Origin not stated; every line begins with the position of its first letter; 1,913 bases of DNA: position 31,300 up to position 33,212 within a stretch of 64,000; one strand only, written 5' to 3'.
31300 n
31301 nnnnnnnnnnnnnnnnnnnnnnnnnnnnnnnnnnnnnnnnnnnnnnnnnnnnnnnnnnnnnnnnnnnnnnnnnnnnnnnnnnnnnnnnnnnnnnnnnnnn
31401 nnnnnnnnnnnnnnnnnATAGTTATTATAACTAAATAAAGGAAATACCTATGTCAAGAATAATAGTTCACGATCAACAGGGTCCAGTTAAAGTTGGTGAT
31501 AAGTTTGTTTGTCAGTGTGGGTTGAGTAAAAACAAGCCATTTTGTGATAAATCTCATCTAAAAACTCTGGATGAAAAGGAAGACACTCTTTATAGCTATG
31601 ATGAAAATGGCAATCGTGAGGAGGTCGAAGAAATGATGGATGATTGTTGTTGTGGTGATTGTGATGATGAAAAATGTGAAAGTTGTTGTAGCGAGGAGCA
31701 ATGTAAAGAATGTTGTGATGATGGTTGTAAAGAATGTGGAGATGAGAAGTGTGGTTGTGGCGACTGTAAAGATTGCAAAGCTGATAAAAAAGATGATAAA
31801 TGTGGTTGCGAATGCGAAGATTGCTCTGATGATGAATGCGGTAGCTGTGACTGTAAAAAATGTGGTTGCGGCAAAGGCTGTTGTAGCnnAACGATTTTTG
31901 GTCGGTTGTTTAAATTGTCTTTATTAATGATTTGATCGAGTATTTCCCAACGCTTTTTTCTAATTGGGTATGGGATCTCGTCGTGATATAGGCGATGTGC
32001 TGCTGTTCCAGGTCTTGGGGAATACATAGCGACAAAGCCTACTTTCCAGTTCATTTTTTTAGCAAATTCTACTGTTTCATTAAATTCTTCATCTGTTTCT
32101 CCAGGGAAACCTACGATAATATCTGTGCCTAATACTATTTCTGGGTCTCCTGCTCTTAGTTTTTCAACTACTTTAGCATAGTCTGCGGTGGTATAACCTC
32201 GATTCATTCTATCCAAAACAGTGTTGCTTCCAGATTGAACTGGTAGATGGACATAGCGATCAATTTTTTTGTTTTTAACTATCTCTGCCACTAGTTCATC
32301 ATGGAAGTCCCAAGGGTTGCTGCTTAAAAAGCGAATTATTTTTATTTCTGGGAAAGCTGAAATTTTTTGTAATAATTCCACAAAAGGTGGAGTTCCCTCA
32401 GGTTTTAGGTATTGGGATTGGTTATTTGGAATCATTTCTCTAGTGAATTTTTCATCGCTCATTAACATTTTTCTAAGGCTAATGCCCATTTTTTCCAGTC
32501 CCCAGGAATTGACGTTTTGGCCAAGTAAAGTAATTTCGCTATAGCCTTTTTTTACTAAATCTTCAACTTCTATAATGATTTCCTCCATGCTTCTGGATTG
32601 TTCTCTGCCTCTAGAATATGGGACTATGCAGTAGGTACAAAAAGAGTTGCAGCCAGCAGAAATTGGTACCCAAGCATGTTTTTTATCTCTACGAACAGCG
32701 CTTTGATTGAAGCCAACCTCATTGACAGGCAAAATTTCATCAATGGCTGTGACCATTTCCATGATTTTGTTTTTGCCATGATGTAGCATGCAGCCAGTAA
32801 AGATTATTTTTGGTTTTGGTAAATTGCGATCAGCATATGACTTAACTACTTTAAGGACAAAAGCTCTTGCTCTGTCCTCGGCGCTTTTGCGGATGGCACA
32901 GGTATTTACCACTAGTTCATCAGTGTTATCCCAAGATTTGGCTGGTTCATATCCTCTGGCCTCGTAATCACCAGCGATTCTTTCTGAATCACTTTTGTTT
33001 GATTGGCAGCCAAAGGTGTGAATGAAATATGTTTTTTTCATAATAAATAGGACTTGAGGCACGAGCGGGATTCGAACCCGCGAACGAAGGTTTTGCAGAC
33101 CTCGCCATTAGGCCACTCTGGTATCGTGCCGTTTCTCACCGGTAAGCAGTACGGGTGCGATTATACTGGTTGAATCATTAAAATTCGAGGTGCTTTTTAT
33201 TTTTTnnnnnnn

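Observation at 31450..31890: CDGSH iron-sulfur domain fused to a metallothionein-like poly-Cys/Asp/Glu tail, sandwiched between miaA and miaB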

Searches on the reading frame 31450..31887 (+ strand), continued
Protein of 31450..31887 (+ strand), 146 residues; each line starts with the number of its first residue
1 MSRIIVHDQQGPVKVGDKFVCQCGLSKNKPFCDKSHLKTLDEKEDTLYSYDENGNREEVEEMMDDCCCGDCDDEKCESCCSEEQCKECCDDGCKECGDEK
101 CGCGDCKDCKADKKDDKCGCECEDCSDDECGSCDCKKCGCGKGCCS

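Call 41: search_solved_structures(query=A2, max_evalue=0.01, show_alignments=4)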
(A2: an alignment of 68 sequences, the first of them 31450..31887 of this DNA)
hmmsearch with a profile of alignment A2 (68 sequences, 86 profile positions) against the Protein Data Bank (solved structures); distinct sequences matched with E-value up to 0.01: 21.
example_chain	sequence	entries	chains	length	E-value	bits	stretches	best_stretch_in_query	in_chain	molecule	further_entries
3tbn_A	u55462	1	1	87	2.7e-12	50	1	5-39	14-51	Putative uncharacterized protein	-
6z1p_AV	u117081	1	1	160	2.9e-08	37.1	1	15-39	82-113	Iron-binding zinc finger CDGSH type protein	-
3tbm_A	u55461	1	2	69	2.3e-07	34.2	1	10-38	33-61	Putative uncharacterized protein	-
6avj_A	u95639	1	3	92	6e-07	32.9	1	11-35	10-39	CDGSH iron-sulfur domain-containing protein 3, mitochondrial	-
7w5z_FS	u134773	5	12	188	2.9e-05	27.5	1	16-40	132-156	Iron-binding zinc finger CDGSH type protein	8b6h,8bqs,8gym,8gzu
4f28_A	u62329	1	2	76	6.4e-05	26.4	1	14-46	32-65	CDGSH iron-sulfur domain-containing protein 1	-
2qh7_A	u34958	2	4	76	6.5e-05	26.4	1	14-46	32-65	Zinc finger CDGSH-type domain 1 | CDGSH iron-sulfur domain-containing protein 1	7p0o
6de9_A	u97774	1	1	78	6.5e-05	26.3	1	14-46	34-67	CDGSH iron-sulfur domain-containing protein 1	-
2qd0_A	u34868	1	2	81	6.6e-05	26.3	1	14-46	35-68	Zinc finger CDGSH domain-containing protein 1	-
2r13_A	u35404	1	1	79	6.8e-05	26.3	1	14-46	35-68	Zinc finger CDGSH domain-containing protein 1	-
3ew0_A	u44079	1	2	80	7.1e-05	26.2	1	14-46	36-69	CDGSH iron sulfur domain-containing protein 1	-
3ree_A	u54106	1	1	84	7.2e-05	26.2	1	14-46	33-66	CDGSH iron-sulfur domain-containing protein 1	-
3tbo_A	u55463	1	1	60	7.3e-05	26.2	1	5-38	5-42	Zinc finger, CDGSH-type domain protein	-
4f1e_A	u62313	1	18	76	0.00014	25.3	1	16-46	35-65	CDGSH iron-sulfur domain-containing protein 1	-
4f2c_A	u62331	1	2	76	0.00021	24.7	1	17-46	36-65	CDGSH iron-sulfur domain-containing protein 1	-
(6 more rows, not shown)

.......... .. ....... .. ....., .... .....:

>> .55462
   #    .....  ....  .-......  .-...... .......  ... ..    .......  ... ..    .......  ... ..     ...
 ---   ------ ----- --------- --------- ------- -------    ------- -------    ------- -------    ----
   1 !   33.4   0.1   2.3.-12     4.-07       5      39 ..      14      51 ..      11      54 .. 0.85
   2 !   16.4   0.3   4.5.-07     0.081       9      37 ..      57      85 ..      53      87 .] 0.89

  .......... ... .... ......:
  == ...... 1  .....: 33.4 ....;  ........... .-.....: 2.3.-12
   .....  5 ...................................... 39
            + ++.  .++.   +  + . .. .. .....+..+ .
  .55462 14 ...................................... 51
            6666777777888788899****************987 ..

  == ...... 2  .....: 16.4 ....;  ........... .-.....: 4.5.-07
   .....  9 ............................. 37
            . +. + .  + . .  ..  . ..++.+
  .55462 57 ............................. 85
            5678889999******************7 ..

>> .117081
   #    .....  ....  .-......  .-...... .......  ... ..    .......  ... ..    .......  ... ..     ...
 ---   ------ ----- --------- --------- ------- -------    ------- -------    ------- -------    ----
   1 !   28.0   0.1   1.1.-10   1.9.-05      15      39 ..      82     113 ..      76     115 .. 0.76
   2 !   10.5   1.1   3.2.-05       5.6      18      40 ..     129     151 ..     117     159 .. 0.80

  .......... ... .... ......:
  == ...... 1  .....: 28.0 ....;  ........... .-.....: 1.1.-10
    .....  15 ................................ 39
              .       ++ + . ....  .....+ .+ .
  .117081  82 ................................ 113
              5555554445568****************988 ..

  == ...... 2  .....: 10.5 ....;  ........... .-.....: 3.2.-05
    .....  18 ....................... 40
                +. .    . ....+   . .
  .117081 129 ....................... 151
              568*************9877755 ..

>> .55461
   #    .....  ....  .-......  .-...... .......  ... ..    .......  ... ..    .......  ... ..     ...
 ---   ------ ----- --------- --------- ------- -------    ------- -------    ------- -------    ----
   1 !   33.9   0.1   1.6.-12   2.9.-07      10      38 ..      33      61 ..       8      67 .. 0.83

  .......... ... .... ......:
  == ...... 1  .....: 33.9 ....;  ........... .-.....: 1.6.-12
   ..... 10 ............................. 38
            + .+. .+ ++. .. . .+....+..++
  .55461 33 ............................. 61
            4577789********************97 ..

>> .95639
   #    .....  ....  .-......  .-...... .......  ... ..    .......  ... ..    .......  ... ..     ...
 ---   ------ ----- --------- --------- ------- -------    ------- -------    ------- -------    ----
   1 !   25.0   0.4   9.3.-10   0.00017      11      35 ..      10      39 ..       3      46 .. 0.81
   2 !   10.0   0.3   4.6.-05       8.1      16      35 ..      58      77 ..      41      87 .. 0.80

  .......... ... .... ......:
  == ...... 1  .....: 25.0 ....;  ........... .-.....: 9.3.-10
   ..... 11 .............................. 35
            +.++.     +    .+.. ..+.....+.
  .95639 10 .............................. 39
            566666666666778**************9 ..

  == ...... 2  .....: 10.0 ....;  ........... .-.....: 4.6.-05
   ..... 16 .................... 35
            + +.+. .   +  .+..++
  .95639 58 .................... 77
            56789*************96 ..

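Call 47: find_encoding_contigs(protein=P0019, flank=6000, max_places=2)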
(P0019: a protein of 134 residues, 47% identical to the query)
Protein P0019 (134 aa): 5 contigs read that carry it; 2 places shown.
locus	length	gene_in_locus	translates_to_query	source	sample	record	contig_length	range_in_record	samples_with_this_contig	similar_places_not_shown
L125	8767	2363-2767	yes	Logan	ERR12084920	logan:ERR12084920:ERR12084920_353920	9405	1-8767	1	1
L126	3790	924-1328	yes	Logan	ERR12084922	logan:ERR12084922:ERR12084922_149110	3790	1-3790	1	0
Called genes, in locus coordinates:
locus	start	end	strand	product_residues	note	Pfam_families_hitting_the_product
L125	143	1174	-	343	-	PF01594:AI-2E_transport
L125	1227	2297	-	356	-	PF01715:IPPT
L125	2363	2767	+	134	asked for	PF09360:zf-CDGSH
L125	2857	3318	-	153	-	PF00293:NUDIX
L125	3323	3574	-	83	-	PF02609:Exonuc_VII_S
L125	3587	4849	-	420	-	PF13742:tRNA_anti_2, PF01336:tRNA_anti-codon, PF02601:Exonuc_VII_L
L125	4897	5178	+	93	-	-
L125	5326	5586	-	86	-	-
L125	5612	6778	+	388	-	PF00919:UPF0004, PF04055:Radical_SAM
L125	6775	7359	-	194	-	PF03575:Peptidase_S51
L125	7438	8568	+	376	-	-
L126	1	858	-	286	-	?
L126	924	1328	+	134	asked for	PF09360:zf-CDGSH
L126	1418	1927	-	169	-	PF00293:NUDIX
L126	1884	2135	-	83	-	PF02609:Exonuc_VII_S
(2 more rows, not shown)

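Call 48: find_encoding_contigs(protein=P0107, flank=6000, max_places=2)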
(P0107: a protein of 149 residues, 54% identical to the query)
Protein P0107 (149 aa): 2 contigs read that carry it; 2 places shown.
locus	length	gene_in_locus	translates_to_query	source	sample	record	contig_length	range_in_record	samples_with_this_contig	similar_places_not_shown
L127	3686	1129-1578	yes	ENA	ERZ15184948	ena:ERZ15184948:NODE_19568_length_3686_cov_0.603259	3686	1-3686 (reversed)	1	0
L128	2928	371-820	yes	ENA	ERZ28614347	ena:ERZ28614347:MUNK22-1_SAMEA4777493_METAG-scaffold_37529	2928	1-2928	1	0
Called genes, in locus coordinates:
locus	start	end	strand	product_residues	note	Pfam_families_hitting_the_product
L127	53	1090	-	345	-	PF01715:IPPT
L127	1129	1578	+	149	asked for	-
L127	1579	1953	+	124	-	PF01475:FUR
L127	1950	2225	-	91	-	PF02609:Exonuc_VII_S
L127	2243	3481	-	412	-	PF13742:tRNA_anti_2, PF01336:tRNA_anti-codon, PF02601:Exonuc_VII_L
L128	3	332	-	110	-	?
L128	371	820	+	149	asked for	-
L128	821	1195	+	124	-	PF01475:FUR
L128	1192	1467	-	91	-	PF02609:Exonuc_VII_S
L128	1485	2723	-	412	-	PF13742:tRNA_anti_2, PF01336:tRNA_anti-codon, PF02601:Exonuc_VII_L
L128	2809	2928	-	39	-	?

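Call 49: find_encoding_contigs(protein=P0032, flank=6000, max_places=2)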
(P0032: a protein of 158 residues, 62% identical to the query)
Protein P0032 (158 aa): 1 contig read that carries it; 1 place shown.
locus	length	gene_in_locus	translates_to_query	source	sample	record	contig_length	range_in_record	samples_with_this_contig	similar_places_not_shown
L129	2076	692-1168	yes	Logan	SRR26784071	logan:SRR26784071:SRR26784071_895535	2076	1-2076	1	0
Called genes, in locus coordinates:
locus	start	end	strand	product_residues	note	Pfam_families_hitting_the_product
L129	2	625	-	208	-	?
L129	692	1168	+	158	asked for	-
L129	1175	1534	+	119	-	PF01475:FUR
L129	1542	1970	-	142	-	PF00293:NUDIX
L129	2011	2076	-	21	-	?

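Call 58: search_protein_representatives(alignment_id=A2)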
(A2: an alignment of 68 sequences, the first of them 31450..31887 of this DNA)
Query: 68 sequences, 86 profile positions. Proteins with E-value up to 0.001 (for the whole library): 2460; up to 1e-10: 377; up to 1e-30: 0. The best 150 are listed.
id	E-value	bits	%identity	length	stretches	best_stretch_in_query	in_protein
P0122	1.2e-30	121.7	-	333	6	9-42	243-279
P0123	3.2e-29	117.1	-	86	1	1-79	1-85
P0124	2.1e-27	111.3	-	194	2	2-60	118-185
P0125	3.0e-24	101.2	-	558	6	15-44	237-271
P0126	3.9e-24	100.8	-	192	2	1-71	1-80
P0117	5.4e-23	97.1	-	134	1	1-82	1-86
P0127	1.1e-22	96.1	-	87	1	1-75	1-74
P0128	1.3e-22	95.9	-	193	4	16-48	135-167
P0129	1.7e-22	95.5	-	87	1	1-59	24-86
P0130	1.9e-22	95.4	-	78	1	1-76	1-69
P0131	6.2e-22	93.8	-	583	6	18-40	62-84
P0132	6.9e-22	93.6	-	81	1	1-74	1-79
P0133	6.9e-22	93.6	-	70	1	1-61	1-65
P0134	1.3e-21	92.8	-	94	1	1-79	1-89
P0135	1.3e-21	92.7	-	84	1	1-74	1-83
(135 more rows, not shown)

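Call 72: search_protein_families(library=pfam, proteins=[L011:8163-9323:+], max_evalue=10)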
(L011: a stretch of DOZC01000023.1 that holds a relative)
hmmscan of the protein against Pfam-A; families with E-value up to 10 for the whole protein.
L011:8163-9323:+ (387 aa): 2 families
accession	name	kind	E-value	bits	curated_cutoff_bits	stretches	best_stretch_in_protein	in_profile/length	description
PF04055.27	Radical_SAM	-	4.3e-28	99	29.5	1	126-328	1-166/166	Radical SAM superfamily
PF00919.26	UPF0004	-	5.5e-22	78.1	27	1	6-105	2-97/98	Uncharacterized protein family UPF0004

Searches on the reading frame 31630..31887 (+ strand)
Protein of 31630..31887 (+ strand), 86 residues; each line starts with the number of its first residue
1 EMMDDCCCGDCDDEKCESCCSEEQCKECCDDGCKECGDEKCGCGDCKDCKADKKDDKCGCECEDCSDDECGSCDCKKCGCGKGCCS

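Call 5: search_protein_families(library=pfam, proteins=[window:31630-31887:+], max_evalue=10)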
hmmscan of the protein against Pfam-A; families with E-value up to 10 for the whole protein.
seq(86 aa): 0 families

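Call 60: search_solved_structures(query=window:31630-31887:+, max_evalue=10, show_alignments=2)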
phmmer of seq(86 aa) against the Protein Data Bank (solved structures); distinct sequences matched with E-value up to 10: 0.

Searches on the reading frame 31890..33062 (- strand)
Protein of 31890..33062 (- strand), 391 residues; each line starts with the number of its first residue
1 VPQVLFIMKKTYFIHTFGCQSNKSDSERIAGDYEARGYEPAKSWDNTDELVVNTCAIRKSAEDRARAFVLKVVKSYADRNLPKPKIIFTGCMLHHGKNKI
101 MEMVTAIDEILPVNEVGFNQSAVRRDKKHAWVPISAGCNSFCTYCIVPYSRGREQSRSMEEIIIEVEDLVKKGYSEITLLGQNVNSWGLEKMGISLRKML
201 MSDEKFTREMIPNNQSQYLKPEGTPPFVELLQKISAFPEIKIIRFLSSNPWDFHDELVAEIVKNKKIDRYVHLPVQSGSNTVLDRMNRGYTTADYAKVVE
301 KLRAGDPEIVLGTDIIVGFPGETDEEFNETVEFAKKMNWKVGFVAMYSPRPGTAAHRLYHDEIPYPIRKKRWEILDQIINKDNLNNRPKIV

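Call 3: search_protein_families(library=pfam, proteins=[window:31890-33062:-], max_evalue=0.01)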
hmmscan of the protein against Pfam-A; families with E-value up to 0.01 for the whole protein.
window:31890-33062:- (391 aa): 2 families
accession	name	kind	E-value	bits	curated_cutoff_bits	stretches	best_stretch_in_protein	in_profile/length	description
PF04055.27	Radical_SAM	-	2e-28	100.1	29.5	1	133-334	2-166/166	Radical SAM superfamily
PF00919.26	UPF0004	-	2.7e-20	72.7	27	1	12-110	2-96/98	Uncharacterized protein family UPF0004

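Call 6: search_protein_families(library=ncbifam, proteins=[window:31890-33062:-], max_evalue=10)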
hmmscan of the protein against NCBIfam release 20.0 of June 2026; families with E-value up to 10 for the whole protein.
window:31890-33062:- (391 aa): 39 families (the best 25 are shown)
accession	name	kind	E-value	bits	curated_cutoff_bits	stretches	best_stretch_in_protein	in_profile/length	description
TIGR00089.1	TIGR00089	subfamily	1.5e-102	343.6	251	2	125-388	136-368/429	MiaB/RimO family radical SAM methylthiotransferase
TIGR01574.1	miaB-methiolase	equivalog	1.6e-93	314.1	355.3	2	124-382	139-369/437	tRNA (N6-isopentenyl adenosine(37)-C2)-methylthiotransferase MiaB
NF010916.0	PRK14336.1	equivalog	2.9e-80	270.1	606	2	11-190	3-186/418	tRNA (N6-isopentenyl adenosine(37)-C2)-methylthiotransferase MiaB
TIGR01579.1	MiaB-like-C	equivalog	3.9e-80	270.2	357.05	3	214-387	194-367/416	tRNA (N(6)-L-threonylcarbamoyladenosine(37)-C(2))-methylthiotransferase MtaB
TIGR01125.1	TIGR01125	equivalog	1.7e-64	218.5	356.95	2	125-381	133-359/432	30S ribosomal protein S12 methylthiotransferase RimO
TIGR01578.1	MiaB-like-B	hypoth_equivalog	6.2e-62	209.7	314.7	2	227-381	200-354/421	tRNA (N(6)-L-threonylcarbamoyladenosine(37)-C(2))-methylthiotransferase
TIGR04013.1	B12_SAM_MJ_1487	hypoth_equivalog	3.6e-21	75.5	251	2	258-367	256-365/382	TIGR04013 family B12-binding domain/radical SAM domain-containing protein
TIGR04014.1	B12_SAM_MJ_0865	equivalog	5.5e-21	74.8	360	2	227-357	230-356/434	methyl-coenzyme M reductase glutamine C-methyltransferase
TIGR04479.1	bcpD_PhpK_rSAM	subfamily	2.6e-14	52.5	600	2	270-337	344-409/504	PhpK family radical SAM P-methyltransferase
TIGR03471.1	HpnJ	equivalog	4.9e-12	45.5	577.6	2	269-357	299-385/472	hopanoid biosynthesis associated radical SAM protein HpnJ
TIGR03904.1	SAM_YgiQ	equivalog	1e-10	40.8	462.35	1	132-363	297-533/558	YgiQ family radical SAM protein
TIGR01212.1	TIGR01212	equivalog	4.4e-08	32.6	180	1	262-337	132-205/302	tRNA modification radical SAM protein MnmL/YtqA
NF004567.0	PRK05904.1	equivalog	4.7e-06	26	355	1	230-348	78-191/353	coproporphyrinogen III oxidase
TIGR04072.2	rSAM_ladder_B12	equivalog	3.2e-05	22.7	360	2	276-344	290-356/443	lipid biosynthesis B12-binding/radical SAM protein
NF006064.0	PRK08207.2-2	equivalog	4.8e-05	22.5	504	1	258-338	252-329/465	coproporphyrinogen III oxidase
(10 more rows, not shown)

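Call 72: search_protein_families(library=pfam, proteins=[window:31890-33041:-], max_evalue=10)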
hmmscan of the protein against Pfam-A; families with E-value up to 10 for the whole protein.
window:31890-33041:- (384 aa): 3 families
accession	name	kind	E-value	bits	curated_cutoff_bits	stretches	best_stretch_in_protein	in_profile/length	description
PF04055.27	Radical_SAM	-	1.9e-28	100.2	29.5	1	126-327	2-166/166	Radical SAM superfamily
PF00919.26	UPF0004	-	2.6e-20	72.7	27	1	5-103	2-96/98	Uncharacterized protein family UPF0004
PF13353.11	Fer4_12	-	0.11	13.2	22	0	129-174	13-60/137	4Fe-4S single cluster domain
